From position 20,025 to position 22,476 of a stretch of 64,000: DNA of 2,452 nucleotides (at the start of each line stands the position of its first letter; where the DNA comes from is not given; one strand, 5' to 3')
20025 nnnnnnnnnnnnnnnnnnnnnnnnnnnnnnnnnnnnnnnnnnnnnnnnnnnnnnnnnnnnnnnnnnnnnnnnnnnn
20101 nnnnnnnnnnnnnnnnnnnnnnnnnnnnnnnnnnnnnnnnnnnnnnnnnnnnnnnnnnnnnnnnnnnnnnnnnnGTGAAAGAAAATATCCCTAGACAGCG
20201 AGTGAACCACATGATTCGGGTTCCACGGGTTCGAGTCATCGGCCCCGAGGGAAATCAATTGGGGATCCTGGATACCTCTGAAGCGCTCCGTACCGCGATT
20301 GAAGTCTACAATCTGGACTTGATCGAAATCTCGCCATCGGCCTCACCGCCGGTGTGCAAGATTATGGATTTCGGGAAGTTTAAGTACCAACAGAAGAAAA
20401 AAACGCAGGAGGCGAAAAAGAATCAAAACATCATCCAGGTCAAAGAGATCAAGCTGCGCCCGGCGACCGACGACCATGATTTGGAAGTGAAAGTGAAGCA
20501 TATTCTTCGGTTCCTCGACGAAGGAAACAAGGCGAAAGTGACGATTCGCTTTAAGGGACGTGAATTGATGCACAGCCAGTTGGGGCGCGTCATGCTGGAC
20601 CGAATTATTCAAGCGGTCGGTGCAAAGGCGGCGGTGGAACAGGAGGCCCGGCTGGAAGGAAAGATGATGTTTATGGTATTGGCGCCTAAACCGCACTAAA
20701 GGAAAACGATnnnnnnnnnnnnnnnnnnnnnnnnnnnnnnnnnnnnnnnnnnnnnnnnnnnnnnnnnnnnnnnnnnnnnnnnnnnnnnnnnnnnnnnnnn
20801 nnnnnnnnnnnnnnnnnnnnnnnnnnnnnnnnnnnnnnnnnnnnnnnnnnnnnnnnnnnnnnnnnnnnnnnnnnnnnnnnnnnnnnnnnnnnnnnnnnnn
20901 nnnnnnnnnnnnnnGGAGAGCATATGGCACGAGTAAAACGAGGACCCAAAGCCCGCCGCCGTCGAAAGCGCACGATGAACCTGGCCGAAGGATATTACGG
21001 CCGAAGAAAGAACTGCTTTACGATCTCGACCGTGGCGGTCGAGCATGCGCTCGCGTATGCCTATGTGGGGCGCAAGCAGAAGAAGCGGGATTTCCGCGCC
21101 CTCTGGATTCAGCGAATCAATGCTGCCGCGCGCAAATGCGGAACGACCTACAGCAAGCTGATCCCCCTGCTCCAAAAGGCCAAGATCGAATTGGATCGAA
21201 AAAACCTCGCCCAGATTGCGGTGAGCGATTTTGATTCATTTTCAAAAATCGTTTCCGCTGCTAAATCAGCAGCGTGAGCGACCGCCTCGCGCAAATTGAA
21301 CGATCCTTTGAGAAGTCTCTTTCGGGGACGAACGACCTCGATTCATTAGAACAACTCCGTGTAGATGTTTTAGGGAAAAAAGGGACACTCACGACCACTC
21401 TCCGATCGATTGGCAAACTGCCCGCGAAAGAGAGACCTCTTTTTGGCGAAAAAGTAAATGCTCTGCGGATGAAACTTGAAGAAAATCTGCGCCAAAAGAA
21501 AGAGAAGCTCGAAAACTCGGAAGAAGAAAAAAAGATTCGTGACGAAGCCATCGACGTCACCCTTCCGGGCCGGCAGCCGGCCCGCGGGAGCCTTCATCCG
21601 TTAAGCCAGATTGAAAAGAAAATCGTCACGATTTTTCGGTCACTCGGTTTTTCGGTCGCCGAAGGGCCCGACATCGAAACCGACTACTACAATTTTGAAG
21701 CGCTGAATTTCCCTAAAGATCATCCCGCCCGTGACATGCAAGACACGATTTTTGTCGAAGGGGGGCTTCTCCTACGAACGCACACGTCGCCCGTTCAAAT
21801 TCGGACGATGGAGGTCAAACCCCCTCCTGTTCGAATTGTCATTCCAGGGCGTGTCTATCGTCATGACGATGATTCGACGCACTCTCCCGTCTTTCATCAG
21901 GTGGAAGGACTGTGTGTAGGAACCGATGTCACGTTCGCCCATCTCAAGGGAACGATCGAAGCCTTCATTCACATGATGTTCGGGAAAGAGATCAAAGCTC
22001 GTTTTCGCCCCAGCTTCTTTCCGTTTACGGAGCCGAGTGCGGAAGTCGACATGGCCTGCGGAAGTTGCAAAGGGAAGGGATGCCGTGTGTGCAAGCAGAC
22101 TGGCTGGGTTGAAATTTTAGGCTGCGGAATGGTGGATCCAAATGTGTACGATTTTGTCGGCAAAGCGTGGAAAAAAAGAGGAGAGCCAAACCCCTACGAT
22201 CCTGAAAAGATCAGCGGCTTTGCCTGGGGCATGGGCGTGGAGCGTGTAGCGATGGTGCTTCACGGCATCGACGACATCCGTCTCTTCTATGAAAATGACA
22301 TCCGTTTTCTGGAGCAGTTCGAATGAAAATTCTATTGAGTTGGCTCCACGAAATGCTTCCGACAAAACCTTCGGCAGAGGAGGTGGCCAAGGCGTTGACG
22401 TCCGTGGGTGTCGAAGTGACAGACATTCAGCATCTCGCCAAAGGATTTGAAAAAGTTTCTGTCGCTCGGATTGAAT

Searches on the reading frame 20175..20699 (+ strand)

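Call 81: search_protein_families(library=pfam, proteins=[window:20175-20699:+], max_evalue=0.0001)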
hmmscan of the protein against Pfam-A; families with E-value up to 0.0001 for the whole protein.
window:20175-20699:+ (174 aa): 2 families
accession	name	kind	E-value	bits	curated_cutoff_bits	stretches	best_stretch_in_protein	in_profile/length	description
PF00707.27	IF3_C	-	8.5e-34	115.8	34.8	1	87-172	1-86/86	Translation initiation factor IF-3, C-terminal domain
PF05198.21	IF3_N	-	5.9e-29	100.5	26.9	1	10-80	1-70/70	Translation initiation factor IF-3, N-terminal domain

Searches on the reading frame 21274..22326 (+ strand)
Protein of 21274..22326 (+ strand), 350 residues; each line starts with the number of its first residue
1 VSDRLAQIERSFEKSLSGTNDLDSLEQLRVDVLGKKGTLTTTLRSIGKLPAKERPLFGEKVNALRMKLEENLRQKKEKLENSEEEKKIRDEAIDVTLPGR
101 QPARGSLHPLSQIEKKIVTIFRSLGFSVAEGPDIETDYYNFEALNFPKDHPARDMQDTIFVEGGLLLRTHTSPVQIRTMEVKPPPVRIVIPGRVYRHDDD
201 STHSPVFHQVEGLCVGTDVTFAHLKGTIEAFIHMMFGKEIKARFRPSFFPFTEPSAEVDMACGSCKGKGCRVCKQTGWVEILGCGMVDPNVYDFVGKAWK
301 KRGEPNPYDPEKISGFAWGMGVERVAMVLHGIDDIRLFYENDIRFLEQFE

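Call 18: search_protein_families(library=pfam, proteins=[window:21274-22326:+], max_evalue=0.00001)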
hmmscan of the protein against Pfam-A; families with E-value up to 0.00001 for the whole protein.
window:21274-22326:+ (350 aa): 2 families
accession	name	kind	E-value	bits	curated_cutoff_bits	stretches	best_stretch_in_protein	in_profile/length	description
PF01409.25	tRNA-synt_2d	-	4.1e-99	331.5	19.8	1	93-349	2-246/246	tRNA synthetases class II core domain (F)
PF02912.23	Phe_tRNA-synt_N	-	6.2e-21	74.6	22.3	1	20-87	1-68/69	Aminoacyl tRNA synthetase class II, N-terminal domain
